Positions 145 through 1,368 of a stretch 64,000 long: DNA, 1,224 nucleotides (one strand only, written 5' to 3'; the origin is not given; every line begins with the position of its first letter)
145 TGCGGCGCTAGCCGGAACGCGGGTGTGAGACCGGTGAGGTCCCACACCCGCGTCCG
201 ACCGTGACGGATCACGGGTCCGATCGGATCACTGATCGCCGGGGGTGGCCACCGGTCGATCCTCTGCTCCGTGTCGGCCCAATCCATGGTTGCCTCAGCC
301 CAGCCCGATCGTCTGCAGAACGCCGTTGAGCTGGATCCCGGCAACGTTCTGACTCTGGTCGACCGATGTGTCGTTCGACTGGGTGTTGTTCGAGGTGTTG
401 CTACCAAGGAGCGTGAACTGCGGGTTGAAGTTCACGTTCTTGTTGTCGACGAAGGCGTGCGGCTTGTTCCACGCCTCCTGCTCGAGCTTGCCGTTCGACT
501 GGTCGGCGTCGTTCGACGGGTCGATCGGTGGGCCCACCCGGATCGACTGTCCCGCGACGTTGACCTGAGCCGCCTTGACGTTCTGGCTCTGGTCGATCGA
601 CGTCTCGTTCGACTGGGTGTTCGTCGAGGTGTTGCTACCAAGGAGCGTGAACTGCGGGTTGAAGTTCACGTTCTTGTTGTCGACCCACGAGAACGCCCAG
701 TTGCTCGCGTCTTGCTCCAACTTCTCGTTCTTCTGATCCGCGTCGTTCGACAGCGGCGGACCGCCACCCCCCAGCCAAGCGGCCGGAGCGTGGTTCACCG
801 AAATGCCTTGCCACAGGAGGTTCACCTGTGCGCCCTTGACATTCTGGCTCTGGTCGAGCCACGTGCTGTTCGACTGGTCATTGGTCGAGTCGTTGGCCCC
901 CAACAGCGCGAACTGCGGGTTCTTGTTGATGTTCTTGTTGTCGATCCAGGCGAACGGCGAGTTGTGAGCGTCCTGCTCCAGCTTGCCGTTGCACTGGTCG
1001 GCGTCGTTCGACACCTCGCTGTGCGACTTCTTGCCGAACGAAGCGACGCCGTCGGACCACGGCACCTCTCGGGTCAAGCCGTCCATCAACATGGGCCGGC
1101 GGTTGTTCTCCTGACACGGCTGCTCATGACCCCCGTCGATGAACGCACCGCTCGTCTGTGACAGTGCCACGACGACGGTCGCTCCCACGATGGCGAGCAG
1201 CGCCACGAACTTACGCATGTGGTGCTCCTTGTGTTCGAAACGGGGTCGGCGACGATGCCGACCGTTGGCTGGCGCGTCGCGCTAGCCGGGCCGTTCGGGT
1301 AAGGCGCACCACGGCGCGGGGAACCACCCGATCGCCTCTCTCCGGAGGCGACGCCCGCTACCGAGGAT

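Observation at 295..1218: Secreted Asn/Gln-rich protein built from three ~78-aa tandem repeats; candidate functional amyloid or beta-solenoid surface fibre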

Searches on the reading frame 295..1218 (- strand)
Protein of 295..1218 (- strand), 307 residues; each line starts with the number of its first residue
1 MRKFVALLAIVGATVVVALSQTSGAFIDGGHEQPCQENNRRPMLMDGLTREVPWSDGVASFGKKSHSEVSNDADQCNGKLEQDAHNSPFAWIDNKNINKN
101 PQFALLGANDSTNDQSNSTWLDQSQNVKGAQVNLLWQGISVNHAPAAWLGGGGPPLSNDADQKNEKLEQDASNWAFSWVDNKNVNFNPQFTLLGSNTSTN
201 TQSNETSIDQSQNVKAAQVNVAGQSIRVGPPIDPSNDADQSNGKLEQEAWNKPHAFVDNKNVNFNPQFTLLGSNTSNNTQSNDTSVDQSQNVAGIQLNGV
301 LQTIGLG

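Call 4: search_protein_families(library=pfam, proteins=[window:295-1218:-], max_evalue=10)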
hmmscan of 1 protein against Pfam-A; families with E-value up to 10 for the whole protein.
window:295-1218:- (307 aa): 4 families
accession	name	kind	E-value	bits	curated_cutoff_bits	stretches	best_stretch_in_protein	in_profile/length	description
PF20443.3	LAP1_N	-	0.037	14.1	25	1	194-280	90-172/239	Lamina-associated polypeptide 1, N-terminal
PF18244.6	CttA_N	-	0.24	12.4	25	0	185-224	12-48/71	Cellulose-binding protein CttA N-terminal domain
PF13505.12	OMP_b-brl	-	0.3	11.7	28.7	1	107-216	67-164/175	Outer membrane protein beta-barrel domain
PF07033.16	Orthopox_B11R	-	0.91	9.8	25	0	180-210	29-59/71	Orthopoxvirus B11R protein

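Call 5: search_protein_families(library=ncbifam, proteins=[window:295-1218:-], max_evalue=10)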
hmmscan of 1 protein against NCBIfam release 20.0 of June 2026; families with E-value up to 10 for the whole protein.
window:295-1218:- (307 aa): 0 families

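Call 6: search_solved_structures(query=window:295-1218:-, max_evalue=10)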
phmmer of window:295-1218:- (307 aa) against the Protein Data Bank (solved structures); distinct sequences matched with E-value up to 10: 1.
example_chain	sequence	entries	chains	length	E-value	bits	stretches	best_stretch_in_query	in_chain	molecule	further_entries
9jrv_A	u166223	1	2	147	0.5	13.7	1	11-62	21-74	Type IV pilin protein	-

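Call 8: find_homologous_proteins(query=window:295-1218:-, max_evalue=0.001)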
Query window:295-1218:- (307 aa): 44 proteins with E <= 0.001 among 1200 candidates.
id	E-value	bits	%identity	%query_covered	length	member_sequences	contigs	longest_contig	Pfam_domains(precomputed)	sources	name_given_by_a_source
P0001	5.1e-199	679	100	100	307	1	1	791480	-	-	-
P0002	6.1e-146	504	75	100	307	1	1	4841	-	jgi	jgi:hypothetical protein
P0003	3.8e-134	466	70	100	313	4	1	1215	-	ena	-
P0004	1.2e-133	464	71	100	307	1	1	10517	-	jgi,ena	-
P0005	2.2e-126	440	70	100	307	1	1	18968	-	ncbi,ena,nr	ncbi:MAG TPA: hypothetical protein VKH17_06550 [Acidimicrobiia bacterium]|nr:hypothetical protein [A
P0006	2.7e-126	440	69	100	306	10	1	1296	-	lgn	-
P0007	1.6e-125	437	70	100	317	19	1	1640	-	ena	-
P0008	1.5e-124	434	69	100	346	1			-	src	-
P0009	2.0e-123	430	69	100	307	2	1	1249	-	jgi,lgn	jgi:hypothetical protein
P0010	2.7e-123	430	70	100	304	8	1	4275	-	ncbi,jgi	-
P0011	3.2e-123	430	68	100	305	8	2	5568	-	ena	-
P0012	5.3e-123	429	68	100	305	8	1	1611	-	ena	-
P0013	2.8e-121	423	68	100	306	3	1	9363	-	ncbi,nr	ncbi:MAG TPA: hypothetical protein VFA62_02175 [Acidimicrobiia bacterium]|nr:hypothetical protein [A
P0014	2.3e-119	417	67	100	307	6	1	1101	-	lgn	-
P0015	8.5e-119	415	68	100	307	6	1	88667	-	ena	-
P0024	2.0e-98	348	75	71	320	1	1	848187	-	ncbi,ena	-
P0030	2.5e-82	295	51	100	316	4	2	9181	-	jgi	jgi:hypothetical protein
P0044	3.3e-46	177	45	99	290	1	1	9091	-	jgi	jgi:hypothetical protein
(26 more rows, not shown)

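Call 17: find_encoding_contigs(protein=P0015, flank=8000, max_places=3)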
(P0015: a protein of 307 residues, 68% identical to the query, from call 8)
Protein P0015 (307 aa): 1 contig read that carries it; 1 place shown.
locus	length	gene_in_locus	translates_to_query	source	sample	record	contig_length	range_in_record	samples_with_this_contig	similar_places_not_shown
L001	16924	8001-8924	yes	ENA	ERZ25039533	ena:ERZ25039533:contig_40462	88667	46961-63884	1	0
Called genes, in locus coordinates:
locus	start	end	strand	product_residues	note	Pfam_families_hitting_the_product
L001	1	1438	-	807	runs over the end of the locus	PF00989:PAS, PF08448:PAS_4, PF08447:PAS_3, PF00989:PAS, PF08448:PAS_4, PF08447:PAS_3, PF00989:PAS, PF08448:PAS_4, +9 more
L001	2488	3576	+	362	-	PF00005:ABC_tran, PF13304:AAA_21 (faint), PF17912:OB_MalK (weak), PF08402:TOBE_2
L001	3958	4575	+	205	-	PF00528:BPD_transp_1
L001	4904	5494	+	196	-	PF00528:BPD_transp_1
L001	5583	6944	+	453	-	PF13416:SBP_bac_8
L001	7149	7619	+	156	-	-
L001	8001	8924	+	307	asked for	-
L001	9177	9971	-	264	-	-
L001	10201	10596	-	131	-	PF12172:zf-ChsH2, PF01796:OB_ChsH2_C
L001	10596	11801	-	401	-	PF02515:CoA_transf_3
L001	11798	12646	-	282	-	PF00378:ECH_1, PF16113:ECH_2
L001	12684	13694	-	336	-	PF02771:Acyl-CoA_dh_N, PF02770:Acyl-CoA_dh_M, PF00441:Acyl-CoA_dh_1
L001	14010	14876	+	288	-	PF00296:Bac_luciferase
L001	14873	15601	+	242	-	-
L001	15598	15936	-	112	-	PF00285:Citrate_synt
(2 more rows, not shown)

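Call 18: find_encoding_contigs(protein=P0024, flank=8000, max_places=3)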
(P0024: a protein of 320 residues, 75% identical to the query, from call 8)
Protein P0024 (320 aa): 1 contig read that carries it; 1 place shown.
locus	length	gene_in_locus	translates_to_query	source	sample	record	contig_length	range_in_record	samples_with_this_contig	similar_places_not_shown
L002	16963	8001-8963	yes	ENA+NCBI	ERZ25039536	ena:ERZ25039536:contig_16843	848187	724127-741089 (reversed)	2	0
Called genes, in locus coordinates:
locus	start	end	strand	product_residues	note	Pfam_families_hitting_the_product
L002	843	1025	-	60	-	-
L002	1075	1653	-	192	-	PF00989:PAS, PF13188:PAS_8 (weak), PF08448:PAS_4 (weak)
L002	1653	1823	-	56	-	-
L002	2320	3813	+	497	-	-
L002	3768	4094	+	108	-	-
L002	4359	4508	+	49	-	-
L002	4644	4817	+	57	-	-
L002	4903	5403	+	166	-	PF00528:BPD_transp_1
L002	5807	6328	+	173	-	PF01547:SBP_bac_1, PF13416:SBP_bac_8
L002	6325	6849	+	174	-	PF13416:SBP_bac_8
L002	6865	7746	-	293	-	-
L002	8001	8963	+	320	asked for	-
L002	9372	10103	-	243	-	PF00108:Thiolase_N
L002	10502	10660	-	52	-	-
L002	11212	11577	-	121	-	PF02515:CoA_transf_3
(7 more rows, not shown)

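Call 19: find_encoding_contigs(protein=P0044, flank=8000, max_places=3)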
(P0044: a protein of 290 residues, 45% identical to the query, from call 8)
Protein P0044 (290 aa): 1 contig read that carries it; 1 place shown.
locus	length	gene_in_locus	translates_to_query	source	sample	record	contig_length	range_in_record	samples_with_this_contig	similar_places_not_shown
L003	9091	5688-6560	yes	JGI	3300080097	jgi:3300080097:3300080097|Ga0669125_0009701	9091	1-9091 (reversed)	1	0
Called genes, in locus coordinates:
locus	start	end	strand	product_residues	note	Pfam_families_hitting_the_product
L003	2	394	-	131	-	?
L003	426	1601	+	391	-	PF22691:Thiolase_C_1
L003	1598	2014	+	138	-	PF12172:zf-ChsH2, PF01796:OB_ChsH2_C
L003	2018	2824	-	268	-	-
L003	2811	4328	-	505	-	PF00501:AMP-binding, PF13193:AMP-binding_C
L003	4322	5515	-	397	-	-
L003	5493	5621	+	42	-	-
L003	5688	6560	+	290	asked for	-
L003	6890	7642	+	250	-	PF00106:adh_short, PF08659:KR, PF13561:adh_short_C2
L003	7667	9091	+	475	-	?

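Call 20: find_encoding_contigs(protein=P0030, flank=8000, max_places=3)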
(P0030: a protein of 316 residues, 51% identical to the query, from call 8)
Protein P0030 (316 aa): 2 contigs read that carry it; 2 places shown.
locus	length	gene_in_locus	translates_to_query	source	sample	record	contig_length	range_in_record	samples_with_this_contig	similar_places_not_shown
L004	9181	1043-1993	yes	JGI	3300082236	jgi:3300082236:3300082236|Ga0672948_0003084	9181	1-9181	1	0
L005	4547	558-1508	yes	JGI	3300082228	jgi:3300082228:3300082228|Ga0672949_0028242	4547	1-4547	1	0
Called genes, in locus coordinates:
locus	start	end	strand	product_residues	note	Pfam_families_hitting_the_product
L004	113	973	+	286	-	-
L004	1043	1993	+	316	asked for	-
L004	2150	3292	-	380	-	PF00108:Thiolase_N, PF00109:ketoacyl-synt (faint), PF08545:ACP_syn_III (faint), PF02803:Thiolase_C (weak), PF22691:Thiolase_C_1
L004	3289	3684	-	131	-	PF12172:zf-ChsH2, PF01796:OB_ChsH2_C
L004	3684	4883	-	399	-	PF02515:CoA_transf_3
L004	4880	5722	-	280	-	PF00378:ECH_1, PF16113:ECH_2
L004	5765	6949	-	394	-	PF02771:Acyl-CoA_dh_N, PF02770:Acyl-CoA_dh_M, PF00441:Acyl-CoA_dh_1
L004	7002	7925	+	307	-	PF00296:Bac_luciferase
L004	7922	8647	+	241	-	-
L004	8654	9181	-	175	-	?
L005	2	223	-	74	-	?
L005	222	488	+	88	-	-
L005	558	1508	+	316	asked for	-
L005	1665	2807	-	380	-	PF00108:Thiolase_N, PF00109:ketoacyl-synt (faint), PF08545:ACP_syn_III (faint), PF02803:Thiolase_C (weak), PF22691:Thiolase_C_1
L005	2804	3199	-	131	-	PF12172:zf-ChsH2, PF01796:OB_ChsH2_C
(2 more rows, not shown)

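Call 21: find_encoding_contigs(protein=P0005, flank=8000, max_places=3)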
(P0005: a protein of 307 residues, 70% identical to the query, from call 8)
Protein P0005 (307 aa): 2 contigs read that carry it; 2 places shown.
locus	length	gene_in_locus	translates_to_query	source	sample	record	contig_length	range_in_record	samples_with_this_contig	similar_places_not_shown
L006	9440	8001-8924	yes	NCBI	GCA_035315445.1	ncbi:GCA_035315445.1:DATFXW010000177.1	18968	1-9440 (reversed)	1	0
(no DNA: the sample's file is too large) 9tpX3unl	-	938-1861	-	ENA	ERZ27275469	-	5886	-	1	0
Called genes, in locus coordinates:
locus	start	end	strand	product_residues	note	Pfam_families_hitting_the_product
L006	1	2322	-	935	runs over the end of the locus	PF00989:PAS, PF08448:PAS_4, PF13426:PAS_9, PF08447:PAS_3, PF00989:PAS, PF08448:PAS_4, PF00989:PAS, PF08447:PAS_3, +9 more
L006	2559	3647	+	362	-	PF00005:ABC_tran, PF13304:AAA_21 (faint), PF17912:OB_MalK, PF08402:TOBE_2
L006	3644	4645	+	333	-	PF00528:BPD_transp_1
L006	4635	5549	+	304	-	PF00528:BPD_transp_1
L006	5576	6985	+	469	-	PF01547:SBP_bac_1, PF13416:SBP_bac_8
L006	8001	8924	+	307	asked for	-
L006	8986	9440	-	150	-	PF02803:Thiolase_C, PF22691:Thiolase_C_1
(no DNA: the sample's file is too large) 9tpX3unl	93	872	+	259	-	-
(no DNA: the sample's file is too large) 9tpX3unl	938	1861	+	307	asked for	-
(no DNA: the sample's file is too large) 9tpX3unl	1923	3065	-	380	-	PF00108:Thiolase_N, PF02803:Thiolase_C (weak), PF22691:Thiolase_C_1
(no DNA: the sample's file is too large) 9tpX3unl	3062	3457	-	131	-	PF12172:zf-ChsH2, PF01796:OB_ChsH2_C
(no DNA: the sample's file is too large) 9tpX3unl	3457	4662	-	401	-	PF02515:CoA_transf_3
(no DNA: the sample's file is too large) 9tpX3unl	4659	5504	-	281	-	PF00378:ECH_1, PF16113:ECH_2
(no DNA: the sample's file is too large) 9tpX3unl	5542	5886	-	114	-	?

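Call 22: predict_structure(alignment_id=A1)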
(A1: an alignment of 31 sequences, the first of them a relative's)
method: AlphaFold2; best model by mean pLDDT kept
length: 307 residues; sequences in the alignment: 31
mean_pLDDT: 36.1   pTM: 0.25
mean pLDDT of the five models: 36.1, 33.7, 31.2, 30.8, 30.1
residues with pLDDT >= 90: 0; 70-90: 0; 50-70: 24; < 50: 283
segments of 3 or more residues with pLDDT < 50: 7-101, 111-188, 198-266, 274-307
pLDDT, mean of each block of 10 residues (from residue 1): 48 36 25 26 26 27 28 31 38 44 52 41 36 26 33 33 32 42 46 51 42 34 31 30 33 42 45 46 40 28 24
secondary structure, 60 per line:
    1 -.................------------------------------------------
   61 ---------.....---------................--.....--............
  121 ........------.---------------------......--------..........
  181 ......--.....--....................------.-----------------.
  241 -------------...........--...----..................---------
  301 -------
elements in order: H2-18 E70-74 E84-99 E102-106 E109-128 E157-162 E171-186 E189-193 E196-215 E254-264 E267-269 E274-291

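Call 25: search_protein_representatives(alignment_id=A1)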
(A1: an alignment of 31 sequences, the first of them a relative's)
Query: 31 sequences, 309 profile positions. Proteins with E-value up to 0.001 (for the whole library): 20; up to 1e-10: 16; up to 1e-30: 10. The best 20 are listed.
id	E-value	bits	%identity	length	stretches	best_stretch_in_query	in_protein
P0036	4.1e-134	463.5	-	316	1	2-309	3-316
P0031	1.1e-129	448.9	-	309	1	2-308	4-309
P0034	6.3e-101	354.4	-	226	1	1-230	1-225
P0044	7.3e-98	344.4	-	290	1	1-308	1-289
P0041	2.1e-84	300.2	-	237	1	1-231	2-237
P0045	7.1e-61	222.9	-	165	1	1-167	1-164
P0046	1.7e-52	195.4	-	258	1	67-285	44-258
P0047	2.8e-47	178.3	-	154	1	158-270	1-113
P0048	1.9e-40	155.8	-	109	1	1-113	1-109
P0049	5.6e-36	141.1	-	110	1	217-308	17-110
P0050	6.3e-27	111.4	-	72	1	231-309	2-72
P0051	5.8e-23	98.4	-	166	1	231-296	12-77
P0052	3.5e-20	89.3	-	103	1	43-114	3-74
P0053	1.7e-15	73.8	-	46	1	264-309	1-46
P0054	2.1e-14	70.2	-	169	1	1-72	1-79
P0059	7.5e-05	38.9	-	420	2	109-305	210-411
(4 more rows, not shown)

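Call 27: find_related_loci(query=A1, collection=genome_contigs, flank=6000)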
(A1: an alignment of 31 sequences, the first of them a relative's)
Query A1 (307 aa) in genome_contigs; peptide patterns used: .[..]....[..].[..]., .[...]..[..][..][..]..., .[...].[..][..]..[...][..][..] (x = any residue, [..] = any of these).
33 stretches matched a pattern; 4 encode a relative of the query (tblastn E <= 1e-3); 4 distinct loci.
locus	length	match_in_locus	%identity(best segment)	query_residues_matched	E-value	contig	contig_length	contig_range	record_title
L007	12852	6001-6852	66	13-307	3e-105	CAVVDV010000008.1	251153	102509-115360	MAG: uncultured Actinomycetes bacterium isolate MFD02159.bin.2.15 genome assembly, contig: contig_45441, whole genome sh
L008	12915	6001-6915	75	1-307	1e-102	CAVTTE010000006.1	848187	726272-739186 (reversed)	MAG: uncultured Actinomycetes bacterium isolate MFD05176.bin.2.14 genome assembly, contig: contig_16843, whole genome sh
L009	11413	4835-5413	68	68-307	4e-68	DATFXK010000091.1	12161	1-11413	MAG TPA_asm: Acidimicrobiia bacterium isolate SMAG_U9515 k141_10319537, whole genome shotgun sequence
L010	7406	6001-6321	64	43-307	2e-39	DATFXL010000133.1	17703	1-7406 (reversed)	MAG TPA_asm: Acidimicrobiia bacterium isolate SMAG_U9516 k141_13681344, whole genome shotgun sequence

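Call 36: search_protein_families(library=pfam, proteins=[L006:7156-7935:+, L004:113-973:+, L003:4677-5621:+], max_evalue=1)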
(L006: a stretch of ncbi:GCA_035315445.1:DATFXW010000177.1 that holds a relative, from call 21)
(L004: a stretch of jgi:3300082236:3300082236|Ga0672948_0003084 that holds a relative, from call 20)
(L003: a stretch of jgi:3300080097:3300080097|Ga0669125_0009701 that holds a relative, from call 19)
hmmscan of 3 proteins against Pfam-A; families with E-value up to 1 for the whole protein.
L006:7156-7935:+ (259 aa): 1 family
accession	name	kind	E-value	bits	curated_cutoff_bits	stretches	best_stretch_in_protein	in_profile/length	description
PF21827.1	New_glue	-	0.28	11.4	31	1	25-62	6-40/94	New glue protein family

L004:113-973:+ (286 aa): 3 families
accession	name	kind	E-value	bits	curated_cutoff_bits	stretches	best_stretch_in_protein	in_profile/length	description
PF22251.1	PFF1_TM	-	0.063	13.2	32.3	1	15-98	100-184/300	Vacuolar membrane protease, transmembrane domain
PF25184.1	YxzE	-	0.22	13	40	1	14-62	3-51/65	YxzE-like putative bacteriocin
PF04956.18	TrbC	-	0.67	10.6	27.9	0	24-53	14-43/98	TrbC/VIRB2 pilin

L003:4677-5621:+ (314 aa): 0 families

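Call 37: find_homologous_proteins(query=L006:7156-7932:+, max_evalue=0.01)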
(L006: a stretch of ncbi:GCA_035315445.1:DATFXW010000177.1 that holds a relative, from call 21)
Query L006:7156-7932:+ (259 aa): 13 proteins with E <= 0.01 among 8000 candidates.
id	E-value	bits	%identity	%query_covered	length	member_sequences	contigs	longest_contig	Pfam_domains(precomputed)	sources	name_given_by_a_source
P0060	3.0e-103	363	77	100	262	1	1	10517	-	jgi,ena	-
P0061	2.9e-83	298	67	100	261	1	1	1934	-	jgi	jgi:hypothetical protein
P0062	5.6e-81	290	66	100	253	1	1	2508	-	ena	-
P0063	6.5e-81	290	65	100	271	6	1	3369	-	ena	-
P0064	2.8e-75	271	79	71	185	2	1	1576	-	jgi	jgi:hypothetical protein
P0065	2.3e-53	200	51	85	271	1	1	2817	-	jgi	jgi:hypothetical protein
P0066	3.0e-51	193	50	94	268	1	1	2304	-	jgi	jgi:hypothetical protein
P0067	4.0e-50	189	51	94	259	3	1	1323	-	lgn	-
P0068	2.0e-49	187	49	94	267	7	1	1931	-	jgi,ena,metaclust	metaclust:\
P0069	9.6e-49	184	50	94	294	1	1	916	-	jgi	jgi:hypothetical protein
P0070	3.7e-47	179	51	95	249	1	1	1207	-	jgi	jgi:hypothetical protein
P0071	4.2e-43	166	48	96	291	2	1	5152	-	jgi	jgi:hypothetical protein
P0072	8.6e-17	80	52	35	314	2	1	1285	-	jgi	jgi:hypothetical protein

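Call 44: find_homologous_proteins(query=P0059, max_evalue=0.001)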
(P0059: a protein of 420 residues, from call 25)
Query P0059 (420 aa): 52 proteins with E <= 0.001 among 8000 candidates.
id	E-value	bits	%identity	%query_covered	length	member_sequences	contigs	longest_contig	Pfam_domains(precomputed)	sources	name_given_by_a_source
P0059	1.8e-261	886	100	100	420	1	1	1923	-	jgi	jgi:hypothetical protein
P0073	1.7e-81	293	38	90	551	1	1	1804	-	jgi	jgi:hypothetical protein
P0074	3.7e-80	289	48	98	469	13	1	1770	-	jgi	jgi:hypothetical protein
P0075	9.4e-79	284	48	98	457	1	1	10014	-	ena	-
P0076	1.6e-67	247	36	90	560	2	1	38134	-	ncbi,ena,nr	ncbi:MAG TPA: hypothetical protein VJM06_01220 [Gaiellaceae bacterium]|nr:hypothetical protein [Gaie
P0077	1.2e-66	244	47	89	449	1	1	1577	-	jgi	jgi:hypothetical protein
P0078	1.5e-66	244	37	89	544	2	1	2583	-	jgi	-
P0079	2.4e-63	233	38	98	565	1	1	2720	-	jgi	jgi:hypothetical protein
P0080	1.6e-57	214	39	91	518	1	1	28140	-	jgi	jgi:hypothetical protein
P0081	6.3e-54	202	36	90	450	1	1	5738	-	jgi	jgi:hypothetical protein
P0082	4.6e-52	196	37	87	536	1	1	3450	-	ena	-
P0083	6.1e-52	196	38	90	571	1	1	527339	-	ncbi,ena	-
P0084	1.3e-50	191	36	90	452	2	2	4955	-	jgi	jgi:hypothetical protein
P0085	3.4e-50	190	35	90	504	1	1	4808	-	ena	-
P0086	7.1e-50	189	32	91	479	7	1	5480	-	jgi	jgi:hypothetical protein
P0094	1.5e-44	171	41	65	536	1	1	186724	-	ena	-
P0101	1.8e-36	145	56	33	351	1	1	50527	-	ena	-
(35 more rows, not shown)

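Call 45: find_encoding_contigs(protein=P0076, flank=5000, max_places=2)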
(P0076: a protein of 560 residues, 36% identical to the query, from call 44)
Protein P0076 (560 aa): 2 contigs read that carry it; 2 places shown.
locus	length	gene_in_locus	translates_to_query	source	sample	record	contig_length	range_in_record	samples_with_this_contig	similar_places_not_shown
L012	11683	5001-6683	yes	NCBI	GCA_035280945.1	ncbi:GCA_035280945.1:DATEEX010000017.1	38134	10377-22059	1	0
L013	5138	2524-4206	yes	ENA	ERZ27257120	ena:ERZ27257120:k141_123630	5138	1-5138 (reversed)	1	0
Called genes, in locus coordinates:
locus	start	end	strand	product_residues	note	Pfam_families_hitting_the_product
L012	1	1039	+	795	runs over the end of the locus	PF02518:HATPase_c, PF00204:DNA_gyraseB, PF01751:Toprim, PF00986:DNA_gyraseB_C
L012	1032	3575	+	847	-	PF00521:DNA_topoisoIV, PF03989:DNA_gyraseA_C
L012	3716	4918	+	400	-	-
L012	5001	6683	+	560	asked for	-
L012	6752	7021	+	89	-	PF08281:Sigma70_r4_2 (weak), PF00196:GerE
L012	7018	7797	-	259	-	PF01145:Band_7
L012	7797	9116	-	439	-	PF25145:NfeD1b_N, PF24961:NfeD_membrane, PF01957:NfeD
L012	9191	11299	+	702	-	PF27503:Rv3811_N, PF01510:Amidase_2, PF13860:FlgD_ig (faint), PF13585:CHU_C (faint)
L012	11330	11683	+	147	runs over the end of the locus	PF22817:ApeP-like, PF07977:FabA, PF22818:ApeI-like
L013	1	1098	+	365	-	?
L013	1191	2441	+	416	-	-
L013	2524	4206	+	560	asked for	-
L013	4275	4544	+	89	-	PF08281:Sigma70_r4_2 (weak), PF00196:GerE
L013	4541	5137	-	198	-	?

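Call 46: find_encoding_contigs(protein=P0094, flank=5000, max_places=2)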
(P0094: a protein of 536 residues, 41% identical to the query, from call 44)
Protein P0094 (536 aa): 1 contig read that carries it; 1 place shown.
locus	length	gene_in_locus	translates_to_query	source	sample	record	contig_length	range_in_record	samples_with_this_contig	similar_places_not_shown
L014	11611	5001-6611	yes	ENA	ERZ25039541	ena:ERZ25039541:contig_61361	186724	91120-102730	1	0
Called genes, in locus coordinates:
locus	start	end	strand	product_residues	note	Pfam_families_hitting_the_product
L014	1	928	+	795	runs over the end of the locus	PF02518:HATPase_c, PF00204:DNA_gyraseB, PF01751:Toprim, PF00986:DNA_gyraseB_C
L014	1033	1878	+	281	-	PF00521:DNA_topoisoIV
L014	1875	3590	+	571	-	PF00521:DNA_topoisoIV, PF03989:DNA_gyraseA_C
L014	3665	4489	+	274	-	-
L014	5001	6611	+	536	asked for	-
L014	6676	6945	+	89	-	PF08281:Sigma70_r4_2 (weak), PF00196:GerE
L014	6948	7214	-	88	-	-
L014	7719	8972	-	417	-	PF25145:NfeD1b_N, PF24961:NfeD_membrane, PF01957:NfeD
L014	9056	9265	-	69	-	-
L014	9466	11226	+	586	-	PF01510:Amidase_2, PF13860:FlgD_ig (weak)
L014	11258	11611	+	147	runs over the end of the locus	PF22817:ApeP-like, PF07977:FabA, PF22818:ApeI-like, PF01575:MaoC_dehydratas (faint)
